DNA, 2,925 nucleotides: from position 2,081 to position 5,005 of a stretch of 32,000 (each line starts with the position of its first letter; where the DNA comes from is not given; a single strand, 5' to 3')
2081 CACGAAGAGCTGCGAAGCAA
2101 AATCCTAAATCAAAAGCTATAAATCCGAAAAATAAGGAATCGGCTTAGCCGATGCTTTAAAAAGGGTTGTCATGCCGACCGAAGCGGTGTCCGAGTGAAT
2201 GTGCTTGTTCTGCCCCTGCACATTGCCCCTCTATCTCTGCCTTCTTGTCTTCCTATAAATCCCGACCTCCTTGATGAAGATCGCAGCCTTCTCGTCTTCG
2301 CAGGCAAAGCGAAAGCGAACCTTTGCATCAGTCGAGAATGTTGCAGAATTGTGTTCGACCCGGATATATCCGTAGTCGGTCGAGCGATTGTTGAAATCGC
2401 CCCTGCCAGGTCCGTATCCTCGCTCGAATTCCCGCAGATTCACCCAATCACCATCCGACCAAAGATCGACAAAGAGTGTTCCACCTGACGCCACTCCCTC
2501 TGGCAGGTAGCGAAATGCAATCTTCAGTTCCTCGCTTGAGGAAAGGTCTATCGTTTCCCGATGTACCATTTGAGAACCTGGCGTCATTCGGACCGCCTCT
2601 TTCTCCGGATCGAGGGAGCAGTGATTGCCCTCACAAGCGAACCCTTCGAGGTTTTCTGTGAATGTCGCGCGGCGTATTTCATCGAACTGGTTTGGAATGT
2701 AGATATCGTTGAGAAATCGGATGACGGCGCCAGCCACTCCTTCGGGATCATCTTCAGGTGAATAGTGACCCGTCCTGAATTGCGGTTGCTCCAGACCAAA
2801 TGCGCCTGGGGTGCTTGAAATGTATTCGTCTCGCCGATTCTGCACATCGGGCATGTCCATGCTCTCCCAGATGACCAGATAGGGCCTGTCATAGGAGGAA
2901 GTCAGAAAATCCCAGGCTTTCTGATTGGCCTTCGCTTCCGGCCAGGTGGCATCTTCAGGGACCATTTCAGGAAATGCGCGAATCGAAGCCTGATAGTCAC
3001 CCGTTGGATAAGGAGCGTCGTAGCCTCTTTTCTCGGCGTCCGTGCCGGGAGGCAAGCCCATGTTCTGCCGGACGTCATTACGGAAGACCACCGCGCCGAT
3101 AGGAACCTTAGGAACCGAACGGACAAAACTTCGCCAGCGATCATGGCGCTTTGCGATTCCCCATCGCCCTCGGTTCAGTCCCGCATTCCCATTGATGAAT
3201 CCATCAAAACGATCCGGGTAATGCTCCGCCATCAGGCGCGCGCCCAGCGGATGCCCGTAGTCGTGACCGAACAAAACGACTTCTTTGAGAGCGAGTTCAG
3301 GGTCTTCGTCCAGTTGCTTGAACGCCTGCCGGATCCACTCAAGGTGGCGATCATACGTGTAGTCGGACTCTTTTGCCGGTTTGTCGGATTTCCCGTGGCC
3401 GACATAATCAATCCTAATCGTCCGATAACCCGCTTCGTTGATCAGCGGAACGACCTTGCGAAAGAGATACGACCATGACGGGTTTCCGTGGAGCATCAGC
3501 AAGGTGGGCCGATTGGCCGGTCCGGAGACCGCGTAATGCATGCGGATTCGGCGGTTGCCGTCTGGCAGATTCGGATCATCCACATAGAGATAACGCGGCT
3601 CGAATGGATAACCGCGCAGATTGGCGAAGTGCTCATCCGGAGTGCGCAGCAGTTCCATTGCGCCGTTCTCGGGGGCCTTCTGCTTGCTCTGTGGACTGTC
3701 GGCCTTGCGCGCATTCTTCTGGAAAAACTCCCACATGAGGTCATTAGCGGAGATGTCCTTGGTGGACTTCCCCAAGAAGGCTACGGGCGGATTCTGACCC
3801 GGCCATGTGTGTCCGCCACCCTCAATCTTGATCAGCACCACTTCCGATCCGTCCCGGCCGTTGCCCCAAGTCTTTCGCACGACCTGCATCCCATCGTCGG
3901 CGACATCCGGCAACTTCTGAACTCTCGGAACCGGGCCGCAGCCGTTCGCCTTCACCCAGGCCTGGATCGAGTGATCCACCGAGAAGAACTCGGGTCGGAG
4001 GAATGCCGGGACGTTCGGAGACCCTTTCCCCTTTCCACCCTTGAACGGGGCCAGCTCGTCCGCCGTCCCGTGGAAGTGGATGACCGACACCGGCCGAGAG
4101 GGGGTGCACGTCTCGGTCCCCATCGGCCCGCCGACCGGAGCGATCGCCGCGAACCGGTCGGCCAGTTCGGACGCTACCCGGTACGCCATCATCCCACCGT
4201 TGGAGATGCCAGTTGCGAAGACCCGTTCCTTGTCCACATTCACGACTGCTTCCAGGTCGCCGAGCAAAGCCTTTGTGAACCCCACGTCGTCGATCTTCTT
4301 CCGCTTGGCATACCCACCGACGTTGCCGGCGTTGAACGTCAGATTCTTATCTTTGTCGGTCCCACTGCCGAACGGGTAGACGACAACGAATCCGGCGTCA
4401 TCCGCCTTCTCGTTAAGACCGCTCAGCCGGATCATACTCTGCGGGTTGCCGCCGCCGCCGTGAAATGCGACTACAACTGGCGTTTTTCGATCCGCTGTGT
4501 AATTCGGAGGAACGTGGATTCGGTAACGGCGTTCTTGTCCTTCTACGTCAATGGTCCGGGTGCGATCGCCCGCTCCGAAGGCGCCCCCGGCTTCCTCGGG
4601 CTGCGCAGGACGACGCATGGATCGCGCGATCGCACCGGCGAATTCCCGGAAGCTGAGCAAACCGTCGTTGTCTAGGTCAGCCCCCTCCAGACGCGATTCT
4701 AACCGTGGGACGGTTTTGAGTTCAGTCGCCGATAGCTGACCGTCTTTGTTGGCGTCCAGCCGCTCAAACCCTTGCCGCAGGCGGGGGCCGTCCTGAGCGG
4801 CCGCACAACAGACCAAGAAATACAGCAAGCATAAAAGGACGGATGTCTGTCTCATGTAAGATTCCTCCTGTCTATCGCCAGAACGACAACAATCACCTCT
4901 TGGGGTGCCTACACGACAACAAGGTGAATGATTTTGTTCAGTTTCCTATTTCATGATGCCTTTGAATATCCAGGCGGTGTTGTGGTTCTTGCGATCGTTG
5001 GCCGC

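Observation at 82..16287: The DGR cassette occupies a site that is empty in a second copy of the same locus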

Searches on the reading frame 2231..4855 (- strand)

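Call 7: search_protein_families(library=pfam, proteins=[window:2231-4855:-], max_evalue=0.01)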
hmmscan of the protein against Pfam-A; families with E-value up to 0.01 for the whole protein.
window:2231-4855:- (874 aa): 13 families
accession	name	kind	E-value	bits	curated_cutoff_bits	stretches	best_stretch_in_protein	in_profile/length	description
PF00561.26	Abhydrolase_1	-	2.5e-21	76.9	25.8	1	450-558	1-102/245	alpha/beta hydrolase fold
PF12697.13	Abhydrolase_6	-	2.7e-14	54.8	26.3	1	452-709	1-216/217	Alpha/beta hydrolase family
PF12146.15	Hydrolase_4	-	1.3e-08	34.9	27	1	448-555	3-106/239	Serine aminopeptidase, S33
PF13202.12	EF-hand_5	-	4.6e-08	32.6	25.9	1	27-49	2-24/25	EF hand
PF00756.26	Esterase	-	6.2e-08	33.2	22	1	106-239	5-144/251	Putative esterase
PF00036.39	EF-hand_1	-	1.8e-07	30.6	25.4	0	26-49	2-25/29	EF hand domain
PF13405.12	EF-hand_6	-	4e-07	29.6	25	1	25-50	1-26/30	EF-hand domain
PF10503.15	Esterase_PHB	-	5e-06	26.3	23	1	111-243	3-130/219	Esterase PHB depolymerase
PF01738.24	DLH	-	5.2e-05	23.4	21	1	123-270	11-158/217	Dienelactone hydrolase family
PF13499.12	EF-hand_7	-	7.8e-05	23.4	30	0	25-75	3-65/67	EF-hand domain pair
PF00326.27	Peptidase_S9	-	0.00011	22.3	22.6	1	154-243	13-97/213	Prolyl oligopeptidase family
PF02230.22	Abhydrolase_2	-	0.0026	18.1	23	0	122-274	11-175/217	Phospholipase/Carboxylesterase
PF05448.18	AXE1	-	0.0059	15.9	21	0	121-240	79-205/321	Acetyl xylan esterase (AXE1)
